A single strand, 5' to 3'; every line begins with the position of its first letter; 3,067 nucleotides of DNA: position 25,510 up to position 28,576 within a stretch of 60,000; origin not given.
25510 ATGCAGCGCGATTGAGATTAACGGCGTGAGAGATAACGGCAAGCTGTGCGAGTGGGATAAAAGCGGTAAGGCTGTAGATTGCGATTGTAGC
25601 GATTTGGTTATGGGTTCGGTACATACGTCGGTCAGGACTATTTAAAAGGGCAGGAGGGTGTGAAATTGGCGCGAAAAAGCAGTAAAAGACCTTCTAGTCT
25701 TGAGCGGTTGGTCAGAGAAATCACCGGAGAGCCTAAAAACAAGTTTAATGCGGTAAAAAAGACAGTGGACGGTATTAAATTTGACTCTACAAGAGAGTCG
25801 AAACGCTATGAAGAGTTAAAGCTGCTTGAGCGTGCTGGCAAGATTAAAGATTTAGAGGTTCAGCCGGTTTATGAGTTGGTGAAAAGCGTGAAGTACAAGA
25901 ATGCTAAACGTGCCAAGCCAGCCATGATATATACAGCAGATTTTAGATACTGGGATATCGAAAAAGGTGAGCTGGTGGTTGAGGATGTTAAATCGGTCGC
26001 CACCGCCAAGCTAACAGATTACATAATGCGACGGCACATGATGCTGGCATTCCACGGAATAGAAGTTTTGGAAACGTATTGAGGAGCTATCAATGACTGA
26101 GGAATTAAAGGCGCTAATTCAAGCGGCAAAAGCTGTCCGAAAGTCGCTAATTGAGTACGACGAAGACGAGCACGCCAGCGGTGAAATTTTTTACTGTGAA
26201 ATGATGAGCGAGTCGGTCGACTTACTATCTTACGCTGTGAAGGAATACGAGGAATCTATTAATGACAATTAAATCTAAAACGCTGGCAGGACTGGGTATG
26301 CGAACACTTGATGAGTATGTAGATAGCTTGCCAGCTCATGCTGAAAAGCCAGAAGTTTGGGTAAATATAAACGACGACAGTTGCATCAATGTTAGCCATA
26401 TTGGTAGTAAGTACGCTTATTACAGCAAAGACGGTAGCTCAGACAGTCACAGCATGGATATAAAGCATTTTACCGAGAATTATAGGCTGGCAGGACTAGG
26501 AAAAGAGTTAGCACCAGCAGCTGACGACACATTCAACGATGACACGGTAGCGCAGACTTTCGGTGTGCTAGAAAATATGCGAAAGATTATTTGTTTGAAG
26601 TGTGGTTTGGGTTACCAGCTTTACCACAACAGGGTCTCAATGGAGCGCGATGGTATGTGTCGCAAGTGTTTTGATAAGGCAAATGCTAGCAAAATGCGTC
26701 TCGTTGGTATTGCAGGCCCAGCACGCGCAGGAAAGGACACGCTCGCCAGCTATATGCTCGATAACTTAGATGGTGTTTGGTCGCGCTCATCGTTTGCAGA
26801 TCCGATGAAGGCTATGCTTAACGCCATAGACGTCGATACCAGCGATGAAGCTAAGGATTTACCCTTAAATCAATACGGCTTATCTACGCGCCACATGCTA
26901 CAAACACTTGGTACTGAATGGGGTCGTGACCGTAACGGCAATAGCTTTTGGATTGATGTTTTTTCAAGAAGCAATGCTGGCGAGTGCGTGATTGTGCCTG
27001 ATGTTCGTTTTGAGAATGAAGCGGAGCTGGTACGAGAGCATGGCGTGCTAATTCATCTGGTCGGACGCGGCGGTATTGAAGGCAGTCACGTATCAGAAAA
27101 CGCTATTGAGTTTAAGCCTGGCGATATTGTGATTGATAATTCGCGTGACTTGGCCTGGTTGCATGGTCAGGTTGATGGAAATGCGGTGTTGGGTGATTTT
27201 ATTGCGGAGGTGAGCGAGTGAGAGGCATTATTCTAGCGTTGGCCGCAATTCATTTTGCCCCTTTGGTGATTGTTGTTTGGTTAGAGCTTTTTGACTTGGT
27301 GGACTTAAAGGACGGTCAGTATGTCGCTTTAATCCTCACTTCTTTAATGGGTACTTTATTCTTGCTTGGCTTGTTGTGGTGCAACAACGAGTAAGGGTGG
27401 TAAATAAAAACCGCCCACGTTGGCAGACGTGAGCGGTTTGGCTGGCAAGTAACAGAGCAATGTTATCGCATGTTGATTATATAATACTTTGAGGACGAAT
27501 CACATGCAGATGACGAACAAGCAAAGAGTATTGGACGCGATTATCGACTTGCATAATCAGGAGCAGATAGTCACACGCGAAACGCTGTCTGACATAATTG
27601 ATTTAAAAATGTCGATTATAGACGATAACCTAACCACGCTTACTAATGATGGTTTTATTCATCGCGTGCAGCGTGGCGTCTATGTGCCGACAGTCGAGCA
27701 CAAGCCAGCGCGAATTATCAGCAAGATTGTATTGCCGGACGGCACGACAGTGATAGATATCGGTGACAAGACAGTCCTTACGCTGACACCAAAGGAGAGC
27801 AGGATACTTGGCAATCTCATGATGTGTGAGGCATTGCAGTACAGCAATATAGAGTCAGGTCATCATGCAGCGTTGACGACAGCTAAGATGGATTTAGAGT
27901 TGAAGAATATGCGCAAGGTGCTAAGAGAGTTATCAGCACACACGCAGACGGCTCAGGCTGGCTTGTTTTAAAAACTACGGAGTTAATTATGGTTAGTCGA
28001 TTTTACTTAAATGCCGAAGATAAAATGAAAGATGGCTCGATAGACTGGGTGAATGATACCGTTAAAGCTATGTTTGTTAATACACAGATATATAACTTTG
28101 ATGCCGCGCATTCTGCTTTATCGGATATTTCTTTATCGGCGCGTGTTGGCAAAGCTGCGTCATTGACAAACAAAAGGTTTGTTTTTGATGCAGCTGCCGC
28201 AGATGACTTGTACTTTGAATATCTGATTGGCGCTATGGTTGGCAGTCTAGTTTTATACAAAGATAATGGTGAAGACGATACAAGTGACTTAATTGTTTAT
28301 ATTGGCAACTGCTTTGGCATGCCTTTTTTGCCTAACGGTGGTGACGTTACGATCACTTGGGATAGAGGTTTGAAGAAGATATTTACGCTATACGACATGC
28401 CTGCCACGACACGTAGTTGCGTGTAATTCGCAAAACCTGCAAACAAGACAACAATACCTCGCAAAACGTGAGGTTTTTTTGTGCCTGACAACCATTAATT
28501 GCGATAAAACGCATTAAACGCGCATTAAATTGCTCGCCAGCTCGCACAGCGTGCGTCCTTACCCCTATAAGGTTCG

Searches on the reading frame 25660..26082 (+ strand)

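Call 10: search_protein_families(library=pfam, proteins=[window:25660-26082:+], max_evalue=0.01)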
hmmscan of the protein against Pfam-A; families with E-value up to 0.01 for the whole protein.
window:25660-26082:+ (140 aa): 1 family
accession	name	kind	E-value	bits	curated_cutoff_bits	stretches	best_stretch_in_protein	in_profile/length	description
PF06356.17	DUF1064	-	3.5e-22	79.4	24.7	1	27-127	2-96/117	Protein of unknown function (DUF1064)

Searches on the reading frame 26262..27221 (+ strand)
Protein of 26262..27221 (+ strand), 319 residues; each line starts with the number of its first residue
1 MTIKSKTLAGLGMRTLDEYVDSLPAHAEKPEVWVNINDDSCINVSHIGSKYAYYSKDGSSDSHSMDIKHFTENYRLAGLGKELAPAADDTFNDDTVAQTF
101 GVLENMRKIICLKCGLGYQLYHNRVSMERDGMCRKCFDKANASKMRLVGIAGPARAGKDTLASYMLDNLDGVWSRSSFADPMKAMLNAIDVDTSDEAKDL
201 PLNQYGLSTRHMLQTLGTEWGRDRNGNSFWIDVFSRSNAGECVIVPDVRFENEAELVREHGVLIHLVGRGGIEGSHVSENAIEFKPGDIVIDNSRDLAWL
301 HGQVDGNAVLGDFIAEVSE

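Call 10: search_protein_families(library=pfam, proteins=[window:26262-27221:+], max_evalue=0.01)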
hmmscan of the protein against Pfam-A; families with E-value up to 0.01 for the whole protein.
window:26262-27221:+ (319 aa): 1 family
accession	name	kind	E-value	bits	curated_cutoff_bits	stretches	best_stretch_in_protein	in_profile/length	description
PF21448.3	DNMK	-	1.1e-17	64.8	27.1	2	193-300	113-229/232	Deoxynucleotide monophosphate kinase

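Call 75: search_protein_families(library=padloc, proteins=[window:26262-27221:+], max_evalue=0.01)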
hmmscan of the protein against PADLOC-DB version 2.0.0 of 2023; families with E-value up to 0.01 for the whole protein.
window:26262-27221:+ (319 aa): 1 family
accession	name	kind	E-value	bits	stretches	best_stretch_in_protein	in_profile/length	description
PDLC04140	mad8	-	0.0025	15.4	1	141-218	23-76/314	mads_8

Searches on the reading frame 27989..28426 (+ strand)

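Call 10: search_protein_families(library=pfam, proteins=[window:27989-28426:+], max_evalue=0.01)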
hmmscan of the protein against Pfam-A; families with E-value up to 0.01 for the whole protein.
window:27989-28426:+ (145 aa): 0 families

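Call 25: search_protein_families(library=phrogs, proteins=[window:27989-28426:+], max_evalue=0.01)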
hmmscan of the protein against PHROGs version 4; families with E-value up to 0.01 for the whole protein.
window:27989-28426:+ (145 aa): 1 family
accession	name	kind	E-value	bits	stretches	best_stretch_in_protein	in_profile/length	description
phrog_644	-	unknown function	7.3e-25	88.8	1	1-138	4-148/174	-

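Call 75: search_protein_families(library=padloc, proteins=[window:27989-28426:+], max_evalue=0.01)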
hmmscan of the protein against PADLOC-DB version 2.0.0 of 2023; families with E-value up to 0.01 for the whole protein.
window:27989-28426:+ (145 aa): 0 families

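Call 76: search_protein_families(library=ncbifam, proteins=[window:27989-28426:+], max_evalue=0.01)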
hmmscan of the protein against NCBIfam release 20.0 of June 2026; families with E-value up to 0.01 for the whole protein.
window:27989-28426:+ (145 aa): 0 families
